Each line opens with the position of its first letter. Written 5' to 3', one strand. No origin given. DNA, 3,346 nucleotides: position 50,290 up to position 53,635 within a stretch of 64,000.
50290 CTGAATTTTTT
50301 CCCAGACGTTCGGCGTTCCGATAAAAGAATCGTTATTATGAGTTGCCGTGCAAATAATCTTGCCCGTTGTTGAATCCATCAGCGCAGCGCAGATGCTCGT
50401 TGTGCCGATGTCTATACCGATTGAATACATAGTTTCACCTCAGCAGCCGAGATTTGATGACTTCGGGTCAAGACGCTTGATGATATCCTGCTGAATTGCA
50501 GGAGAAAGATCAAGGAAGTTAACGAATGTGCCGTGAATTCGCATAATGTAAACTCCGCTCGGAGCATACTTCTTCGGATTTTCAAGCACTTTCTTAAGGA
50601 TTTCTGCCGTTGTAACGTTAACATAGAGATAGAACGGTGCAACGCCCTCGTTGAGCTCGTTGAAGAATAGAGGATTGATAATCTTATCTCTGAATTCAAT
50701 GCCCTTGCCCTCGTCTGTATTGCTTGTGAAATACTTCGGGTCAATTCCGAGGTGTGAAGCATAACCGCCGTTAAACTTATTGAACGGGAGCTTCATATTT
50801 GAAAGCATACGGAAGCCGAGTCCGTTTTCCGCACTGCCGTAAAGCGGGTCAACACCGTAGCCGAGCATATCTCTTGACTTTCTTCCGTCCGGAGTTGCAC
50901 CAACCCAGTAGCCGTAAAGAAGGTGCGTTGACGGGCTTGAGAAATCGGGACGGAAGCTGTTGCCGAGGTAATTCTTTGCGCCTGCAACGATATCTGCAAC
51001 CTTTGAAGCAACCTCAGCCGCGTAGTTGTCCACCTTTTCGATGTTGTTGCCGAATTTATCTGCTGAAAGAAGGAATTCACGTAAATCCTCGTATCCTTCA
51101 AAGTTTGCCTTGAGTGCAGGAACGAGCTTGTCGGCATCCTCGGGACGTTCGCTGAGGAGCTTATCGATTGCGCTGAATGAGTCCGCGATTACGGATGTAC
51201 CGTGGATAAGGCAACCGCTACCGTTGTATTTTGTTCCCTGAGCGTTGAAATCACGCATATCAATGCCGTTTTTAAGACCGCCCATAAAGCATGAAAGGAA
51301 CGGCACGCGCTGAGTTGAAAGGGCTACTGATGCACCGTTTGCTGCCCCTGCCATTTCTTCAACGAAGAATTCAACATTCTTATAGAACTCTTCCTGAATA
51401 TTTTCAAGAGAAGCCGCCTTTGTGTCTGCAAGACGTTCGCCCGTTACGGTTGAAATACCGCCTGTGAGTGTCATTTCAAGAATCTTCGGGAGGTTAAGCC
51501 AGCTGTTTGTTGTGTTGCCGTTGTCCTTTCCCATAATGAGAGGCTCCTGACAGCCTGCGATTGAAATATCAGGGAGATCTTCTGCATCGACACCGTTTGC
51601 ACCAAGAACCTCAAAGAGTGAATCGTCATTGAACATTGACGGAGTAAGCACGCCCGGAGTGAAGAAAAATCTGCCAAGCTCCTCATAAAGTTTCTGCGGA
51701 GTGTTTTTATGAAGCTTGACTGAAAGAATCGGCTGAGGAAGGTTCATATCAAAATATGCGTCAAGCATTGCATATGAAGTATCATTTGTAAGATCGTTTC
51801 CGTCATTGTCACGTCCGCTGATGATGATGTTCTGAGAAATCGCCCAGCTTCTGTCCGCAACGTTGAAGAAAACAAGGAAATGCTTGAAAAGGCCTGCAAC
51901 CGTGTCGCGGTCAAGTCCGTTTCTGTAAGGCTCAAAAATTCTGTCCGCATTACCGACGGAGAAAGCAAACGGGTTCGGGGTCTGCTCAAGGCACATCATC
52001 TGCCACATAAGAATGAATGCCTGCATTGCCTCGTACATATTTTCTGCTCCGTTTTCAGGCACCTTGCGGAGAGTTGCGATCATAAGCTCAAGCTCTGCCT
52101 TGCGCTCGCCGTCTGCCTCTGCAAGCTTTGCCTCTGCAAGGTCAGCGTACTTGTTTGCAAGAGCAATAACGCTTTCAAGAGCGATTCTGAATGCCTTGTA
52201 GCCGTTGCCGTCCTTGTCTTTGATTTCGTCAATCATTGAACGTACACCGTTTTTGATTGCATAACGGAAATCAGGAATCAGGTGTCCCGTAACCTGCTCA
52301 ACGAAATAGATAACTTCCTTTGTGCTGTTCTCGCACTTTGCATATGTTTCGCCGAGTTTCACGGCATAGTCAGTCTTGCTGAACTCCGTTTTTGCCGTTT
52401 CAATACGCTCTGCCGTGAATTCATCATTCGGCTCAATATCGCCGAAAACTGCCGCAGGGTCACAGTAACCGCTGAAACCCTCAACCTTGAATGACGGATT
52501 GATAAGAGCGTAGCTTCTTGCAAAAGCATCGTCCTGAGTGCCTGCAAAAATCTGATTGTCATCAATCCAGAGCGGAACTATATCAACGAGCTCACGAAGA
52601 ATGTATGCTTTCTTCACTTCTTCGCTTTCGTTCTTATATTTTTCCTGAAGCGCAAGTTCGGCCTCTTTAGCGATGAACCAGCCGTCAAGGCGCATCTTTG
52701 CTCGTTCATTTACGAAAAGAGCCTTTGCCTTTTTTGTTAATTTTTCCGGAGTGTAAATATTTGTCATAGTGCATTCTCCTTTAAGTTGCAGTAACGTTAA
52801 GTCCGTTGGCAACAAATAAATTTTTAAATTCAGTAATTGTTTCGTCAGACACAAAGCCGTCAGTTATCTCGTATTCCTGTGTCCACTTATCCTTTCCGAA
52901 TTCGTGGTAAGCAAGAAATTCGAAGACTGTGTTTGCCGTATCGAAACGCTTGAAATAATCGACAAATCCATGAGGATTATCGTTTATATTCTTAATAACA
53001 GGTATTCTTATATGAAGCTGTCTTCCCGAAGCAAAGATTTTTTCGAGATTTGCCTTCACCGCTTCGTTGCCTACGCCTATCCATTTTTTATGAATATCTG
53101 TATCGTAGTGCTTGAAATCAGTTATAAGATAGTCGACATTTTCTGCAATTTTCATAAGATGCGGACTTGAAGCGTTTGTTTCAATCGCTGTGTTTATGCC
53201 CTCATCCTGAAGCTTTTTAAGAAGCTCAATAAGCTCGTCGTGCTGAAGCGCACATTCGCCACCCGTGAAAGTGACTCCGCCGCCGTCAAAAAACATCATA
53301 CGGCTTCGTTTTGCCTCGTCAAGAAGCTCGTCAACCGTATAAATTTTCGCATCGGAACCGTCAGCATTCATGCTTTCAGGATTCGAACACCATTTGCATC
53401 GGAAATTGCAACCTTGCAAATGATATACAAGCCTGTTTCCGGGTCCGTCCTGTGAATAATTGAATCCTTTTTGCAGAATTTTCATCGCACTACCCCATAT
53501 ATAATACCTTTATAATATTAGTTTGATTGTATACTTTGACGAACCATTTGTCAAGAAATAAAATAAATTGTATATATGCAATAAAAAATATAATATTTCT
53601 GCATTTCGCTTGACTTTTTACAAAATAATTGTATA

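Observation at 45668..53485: Uncharacterised eliminase-type glycyl radical enzyme embedded in a mannoside-catabolism operon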

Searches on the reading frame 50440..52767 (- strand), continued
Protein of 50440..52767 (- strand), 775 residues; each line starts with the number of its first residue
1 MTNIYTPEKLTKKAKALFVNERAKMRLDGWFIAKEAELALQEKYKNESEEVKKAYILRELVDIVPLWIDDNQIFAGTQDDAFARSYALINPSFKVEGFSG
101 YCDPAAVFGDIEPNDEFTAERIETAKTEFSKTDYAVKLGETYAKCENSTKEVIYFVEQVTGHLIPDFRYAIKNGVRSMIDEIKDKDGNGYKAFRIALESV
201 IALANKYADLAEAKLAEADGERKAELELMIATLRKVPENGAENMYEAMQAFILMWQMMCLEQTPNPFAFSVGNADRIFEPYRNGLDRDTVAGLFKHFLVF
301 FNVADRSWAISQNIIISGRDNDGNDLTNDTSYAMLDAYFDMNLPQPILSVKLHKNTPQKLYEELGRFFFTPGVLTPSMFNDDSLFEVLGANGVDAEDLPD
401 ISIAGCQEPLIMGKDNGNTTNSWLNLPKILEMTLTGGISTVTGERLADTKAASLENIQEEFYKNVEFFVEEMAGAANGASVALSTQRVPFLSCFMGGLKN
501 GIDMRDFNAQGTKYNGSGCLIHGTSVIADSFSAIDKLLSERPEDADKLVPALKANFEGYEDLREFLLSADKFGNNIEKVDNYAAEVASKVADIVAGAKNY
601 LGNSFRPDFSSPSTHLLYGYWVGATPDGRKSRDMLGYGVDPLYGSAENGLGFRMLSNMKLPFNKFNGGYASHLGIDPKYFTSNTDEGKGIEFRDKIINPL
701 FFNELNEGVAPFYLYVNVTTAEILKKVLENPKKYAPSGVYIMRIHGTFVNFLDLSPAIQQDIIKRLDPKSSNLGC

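Call 80: search_protein_families(library=ncbifam, proteins=[L111:12568-13059:+, L111:14281-14958:+, L111:15001-16500:+, L111:16584-17264:-, L111:18237-19754:+, L111:19818-20687:+, L124:12400-13758:+, L124:14984-16600:+, L124:974-2407:+, L122:8398-9060:-], max_evalue=1e-8)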
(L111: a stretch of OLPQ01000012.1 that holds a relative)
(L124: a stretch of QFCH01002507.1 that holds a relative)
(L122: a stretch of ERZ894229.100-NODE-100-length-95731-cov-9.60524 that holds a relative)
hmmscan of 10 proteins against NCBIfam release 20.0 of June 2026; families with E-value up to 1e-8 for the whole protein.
L111:12568-13059:+ (163 aa): 0 families

L111:14281-14958:+ (225 aa): 25 families
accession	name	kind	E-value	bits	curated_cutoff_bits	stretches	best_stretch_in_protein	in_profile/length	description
NF043034.1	OxoTetrPhDc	equivalog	1.2e-39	136.3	250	1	3-202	2-201/205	3-oxo-tetronate 4-phosphate decarboxylase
NF006208.0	PRK08333.1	equivalog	3.4e-36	124.7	267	1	5-189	4-184/189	aldolase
NF005302.0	PRK06833.1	equivalog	7.3e-36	123.6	264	1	5-213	5-211/214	L-fuculose-phosphate aldolase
NF005123.0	PRK06557.1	subfamily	1.3e-30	106.8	251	1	5-213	11-221/223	L-ribulose-5-phosphate 4-epimerase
NF040649.1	FucA_Meth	equivalog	1.3e-30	106.7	250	1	8-189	4-177/179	L-fuculose phosphate aldolase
NF053831.1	RU1PAldHalo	equivalog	4.1e-25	88.5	300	1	23-213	20-207/208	ribulose-1-phosphate aldolase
NF004527.0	PRK05874.1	equivalog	1.4e-24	86.9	308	1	15-205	16-205/218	L-fuculose-phosphate aldolase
NF004979.0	PRK06357.1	equivalog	4.9e-24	84.9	216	1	7-191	7-201/221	hypothetical protein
TIGR03328.1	salvage_mtnB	equivalog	7.8e-24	84.2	137.05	1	10-103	1-93/194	methylthioribulose 1-phosphate dehydratase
NF005984.0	PRK08087.1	subfamily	6.3e-23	81.7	264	1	5-190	5-186/215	L-fuculose-phosphate aldolase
NF006413.0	PRK08660.1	equivalog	9.3e-23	81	203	1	7-191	3-180/184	aldolase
NF006672.0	PRK09220.1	equivalog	5.4e-21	74.9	226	1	5-104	10-107/209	methylthioribulose 1-phosphate dehydratase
TIGR01086.1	fucA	equivalog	6.2e-21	75.1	400.25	1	17-189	16-184/214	L-fuculose-phosphate aldolase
NF006047.0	PRK08193.1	subfamily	1.2e-16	60.9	257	1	5-192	4-203/231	L-ribulose-5-phosphate 4-epimerase AraD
NF002963.0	PRK03634.1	equivalog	1.7e-15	56.8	170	1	58-205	94-259/274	rhamnulose-1-phosphate aldolase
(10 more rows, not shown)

L111:15001-16500:+ (499 aa): 10 families
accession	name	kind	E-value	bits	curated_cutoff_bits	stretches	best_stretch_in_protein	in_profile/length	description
TIGR02627.1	rhamnulo_kin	equivalog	1.5e-140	468.8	527.95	1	11-466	2-451/454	rhamnulokinase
NF007925.0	PRK10640.1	equivalog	4.1e-118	394.9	639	1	7-495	4-486/489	rhamnulokinase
TIGR02628.1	fuculo_kin_coli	equivalog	2e-45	155.6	470.9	1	9-469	3-461/465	L-fuculokinase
TIGR01312.1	XylB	equivalog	6.5e-34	117.3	380.25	1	69-265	62-259/481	xylulokinase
NF008187.0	PRK10939.1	equivalog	1.1e-28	100.2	528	1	6-276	3-278/521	autoinducer-2 kinase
TIGR01311.1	glycerol_kin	equivalog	7.6e-18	64.1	590.35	1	8-493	2-492/496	glycerol kinase GlpK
TIGR01314.1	gntK_FGGY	equivalog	4e-17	61.9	648.55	1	87-280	82-275/505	gluconokinase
NF011601.0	PRK15027.1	equivalog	4.4e-16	58.4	912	1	73-268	67-259/484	xylulokinase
NF003154.0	PRK04123.1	equivalog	1.8e-12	46.8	428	0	409-493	448-536/554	ribulokinase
NF000756.0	PRK00047.1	subfamily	6.8e-12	44.4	498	1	5-489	3-489/502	glycerol kinase GlpK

L111:16584-17264:- (226 aa): 8 families
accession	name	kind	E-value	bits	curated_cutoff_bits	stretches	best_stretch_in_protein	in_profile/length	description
NF009299.0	PRK12656.1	equivalog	1.4e-92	309.3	214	1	1-221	1-221/222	fructose-6-phosphate aldolase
NF009296.0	PRK12653.1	subfamily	2.2e-52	178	306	1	1-221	1-219/220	fructose-6-phosphate aldolase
TIGR00875.1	fsa_talC_mipB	equivalog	3.9e-51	173.5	245.95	1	1-216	1-212/213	fructose-6-phosphate aldolase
TIGR00874.1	talAB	equivalog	2e-13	50.4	396.2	1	81-198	124-252/317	transaldolase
NF009001.0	PRK12346.1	subfamily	1.8e-11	44.1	439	1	82-195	126-250/316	transaldolase A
NF008965.0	PRK12309.1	equivalog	3e-11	43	550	1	81-207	130-268/392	transaldolase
TIGR02134.1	transald_staph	equivalog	3.3e-11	43.3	281.95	1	4-189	9-199/236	transaldolase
NF002881.0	PRK03343.1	subfamily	2.2e-09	36.9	367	0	62-130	115-181/370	transaldolase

L111:18237-19754:+ (505 aa): 12 families
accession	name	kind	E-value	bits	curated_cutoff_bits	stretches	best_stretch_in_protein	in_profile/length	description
TIGR01312.1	XylB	equivalog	4.8e-116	388.1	380.25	1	9-491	4-479/481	xylulokinase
TIGR01314.1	gntK_FGGY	equivalog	1.5e-89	300.8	648.55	1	4-500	1-498/505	gluconokinase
NF011601.0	PRK15027.1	equivalog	1.6e-78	264.2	912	1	6-497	3-481/484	xylulokinase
NF008187.0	PRK10939.1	equivalog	3.6e-69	233.8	528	1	2-493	3-501/521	autoinducer-2 kinase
TIGR01311.1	glycerol_kin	equivalog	3.3e-57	193.9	590.35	1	3-476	1-475/496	glycerol kinase GlpK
NF000756.0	PRK00047.1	subfamily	2.9e-53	180.9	498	1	2-478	4-478/502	glycerol kinase GlpK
TIGR02628.1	fuculo_kin_coli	equivalog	1.7e-48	165.7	470.9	1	12-468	10-458/465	L-fuculokinase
NF003154.0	PRK04123.1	equivalog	3.2e-41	141.7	428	1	3-489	4-531/554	ribulokinase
TIGR01315.1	5C_CHO_kinase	subfamily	3.8e-39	134.8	408.7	1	6-489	3-531/541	FGGY family pentulose kinase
TIGR01234.1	L-ribulokinase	equivalog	1.6e-29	103.1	583.25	1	39-483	49-518/536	ribulokinase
TIGR02627.1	rhamnulo_kin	equivalog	9.2e-24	83.8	527.95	1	34-265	27-257/454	rhamnulokinase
NF007925.0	PRK10640.1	equivalog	1.5e-23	83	639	1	4-265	5-263/489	rhamnulokinase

L111:19818-20687:+ (289 aa): 5 families
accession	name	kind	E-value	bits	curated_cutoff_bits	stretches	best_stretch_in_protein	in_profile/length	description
NF051856.1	PsicseEpim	equivalog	6.9e-139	462.5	300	1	1-286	1-287/287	D-psicose 3-epimerase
NF041099.2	keto_glucon_epim_IolO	equivalog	6.1e-39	133.9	300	1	19-245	24-247/269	5-keto-L-gluconate epimerase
NF007360.0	PRK09856.1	equivalog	4.1e-16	59.3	305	1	24-243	21-247/276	fructoselysine 3-epimerase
TIGR03234.1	OH-pyruv-isom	equivalog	5e-15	55.5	353.45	1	119-243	112-239/254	hydroxypyruvate isomerase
NF043033.1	OxoTetrIsom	equivalog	1.4e-12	47.9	325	1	124-243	114-236/251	2-oxo-tetronate isomerase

L124:12400-13758:+ (452 aa): 6 families
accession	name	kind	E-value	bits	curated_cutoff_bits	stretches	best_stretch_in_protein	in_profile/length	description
TIGR01312.1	XylB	equivalog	1.5e-32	112.8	380.25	1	4-449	1-452/481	xylulokinase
TIGR01314.1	gntK_FGGY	equivalog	4.9e-21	74.8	648.55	1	4-449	3-463/505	gluconokinase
TIGR01311.1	glycerol_kin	equivalog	1.7e-19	69.6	590.35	1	5-449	5-463/496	glycerol kinase GlpK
NF000756.0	PRK00047.1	subfamily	1.5e-15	56.5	498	1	4-450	8-466/502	glycerol kinase GlpK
TIGR02628.1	fuculo_kin_coli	equivalog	8.9e-12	44.7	470.9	1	6-451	6-457/465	L-fuculokinase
NF003154.0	PRK04123.1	equivalog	2.9e-10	39.5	428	0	287-449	342-505/554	ribulokinase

L124:14984-16600:+ (538 aa): 3 families
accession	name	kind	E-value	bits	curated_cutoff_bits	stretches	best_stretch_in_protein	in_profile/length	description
NF011611.0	PRK15037.1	subfamily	1.5e-35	122.6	603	1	33-508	17-458/486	fructuronate reductase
NF043014.1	DArabDhDalD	equivalog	2.6e-30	105.5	600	1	125-466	82-398/452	D-arabinitol 4-dehydrogenase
NF002969.0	PRK03643.1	subfamily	1.3e-20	73.5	359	1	42-521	19-467/482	tagaturonate reductase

L124:974-2407:+ (477 aa): 8 families
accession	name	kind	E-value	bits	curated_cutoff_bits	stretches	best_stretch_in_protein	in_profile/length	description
TIGR02627.1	rhamnulo_kin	equivalog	8e-167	555.4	527.95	1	18-473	1-454/454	rhamnulokinase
NF007925.0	PRK10640.1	equivalog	8.6e-139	463.1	639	1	15-476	4-463/489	rhamnulokinase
TIGR02628.1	fuculo_kin_coli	equivalog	8.7e-45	153.5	470.9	1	51-471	37-459/465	L-fuculokinase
TIGR01312.1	XylB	equivalog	1.6e-22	79.7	380.25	1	20-341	3-325/481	xylulokinase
NF008187.0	PRK10939.1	equivalog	3.1e-19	69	528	1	13-243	2-236/521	autoinducer-2 kinase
TIGR01314.1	gntK_FGGY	equivalog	5.1e-14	51.7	648.55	1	16-272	1-259/505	gluconokinase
NF000756.0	PRK00047.1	subfamily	5.4e-10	38.2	498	0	13-229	3-228/502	glycerol kinase GlpK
TIGR01311.1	glycerol_kin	equivalog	3.7e-09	35.5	590.35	0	16-235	2-232/496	glycerol kinase GlpK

L122:8398-9060:- (220 aa): 1 family
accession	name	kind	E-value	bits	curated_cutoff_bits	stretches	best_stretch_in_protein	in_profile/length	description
TIGR00126.1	deoC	equivalog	9.3e-74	247.4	117.3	1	6-212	2-209/211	deoxyribose-phosphate aldolase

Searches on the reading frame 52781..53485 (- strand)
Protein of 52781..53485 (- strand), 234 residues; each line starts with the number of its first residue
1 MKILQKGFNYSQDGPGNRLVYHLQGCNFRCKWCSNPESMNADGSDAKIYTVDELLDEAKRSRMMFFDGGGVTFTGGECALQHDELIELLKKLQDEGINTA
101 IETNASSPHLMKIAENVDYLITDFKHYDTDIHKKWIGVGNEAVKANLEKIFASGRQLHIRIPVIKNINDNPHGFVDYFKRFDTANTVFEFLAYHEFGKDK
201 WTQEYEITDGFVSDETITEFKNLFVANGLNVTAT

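Call 4: search_protein_families(library=pfam, proteins=[window:52781-53485:-])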
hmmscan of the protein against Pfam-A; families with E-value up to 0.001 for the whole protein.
window:52781-53485:- (234 aa): 2 families
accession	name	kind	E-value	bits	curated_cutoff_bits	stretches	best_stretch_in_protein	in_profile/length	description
PF04055.27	Radical_SAM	-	9.6e-21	75.1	29.5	1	21-171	2-158/166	Radical SAM superfamily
PF13353.11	Fer4_12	-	6.5e-13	49.6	22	1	13-102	2-88/137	4Fe-4S single cluster domain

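Call 5: search_protein_families(library=ncbifam, proteins=[window:52781-53485:-])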
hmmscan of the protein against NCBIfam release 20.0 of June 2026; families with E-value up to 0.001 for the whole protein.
window:52781-53485:- (234 aa): 31 families (the best 25 are shown)
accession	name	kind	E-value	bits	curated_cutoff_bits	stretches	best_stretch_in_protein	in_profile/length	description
TIGR02494.1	PFLE_PFLC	subfamily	4.8e-51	173.8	174.35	2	46-203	101-264/293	glycyl-radical enzyme activating protein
NF043069.1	T4HPD_activ_SAM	equivalog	2.9e-43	148.4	425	2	47-231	102-295/299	trans-4-hydroxy-L-proline dehydratase activase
NF033717.2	HPDL_rSAM_activ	equivalog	4.3e-42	144.5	420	2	46-230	109-302/311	4-hydroxyphenylacetate decarboxylase activase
TIGR04395.1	cutC_activ_rSAM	equivalog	1.9e-38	132.5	360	2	50-231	111-304/309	choline TMA-lyase-activating enzyme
TIGR02493.1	PFLA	equivalog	2e-38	132.1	231.75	1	11-207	10-214/235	pyruvate formate-lyase-activating protein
NF048010.1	SfplDhtActHpsHDes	equivalog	1.7e-37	128.9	430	2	48-218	111-292/298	(2S)-3-sulfopropanediol dehydratase activating enzyme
NF033719.1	ind_deCO2_activ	equivalog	2.9e-36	125.3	425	2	47-228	109-297/302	indoleacetate decarboxylase activase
NF048008.1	SfplDhtActHpfHKleb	equivalog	2.9e-34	118.8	500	2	47-201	105-266/308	(2S)-3-sulfopropanediol dehydratase activating enzyme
NF008356.0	PRK11145.1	equivalog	7.2e-31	107.3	375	1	12-231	16-244/246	pyruvate formate lyase 1-activating protein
TIGR04041.1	activase_YjjW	hypoth_equivalog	7.3e-31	107.6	250.2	2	47-224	91-265/276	YjjW family glycine radical enzyme activase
TIGR04003.1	rSAM_BssD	equivalog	2.7e-29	102.3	496.45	2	46-202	105-268/314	[benzylsuccinate synthase]-activating enzyme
NF007483.0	PRK10076.1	equivalog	1.4e-24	86.8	326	2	49-232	98-289/292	[formate-C-acetyltransferase]-activating enzyme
TIGR02495.1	NrdG2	equivalog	3e-21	75.6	131.15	1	21-171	21-171/193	anaerobic ribonucleoside-triphosphate reductase activating protein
TIGR02491.1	NrdG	equivalog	2.2e-11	43.9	126.1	1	13-141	12-148/154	anaerobic ribonucleoside-triphosphate reductase activating protein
TIGR03963.1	rSAM_QueE_Clost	equivalog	9.3e-10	38.5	260.1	1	22-133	25-131/219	putative 7-carboxy-7-deazaguanine synthase QueE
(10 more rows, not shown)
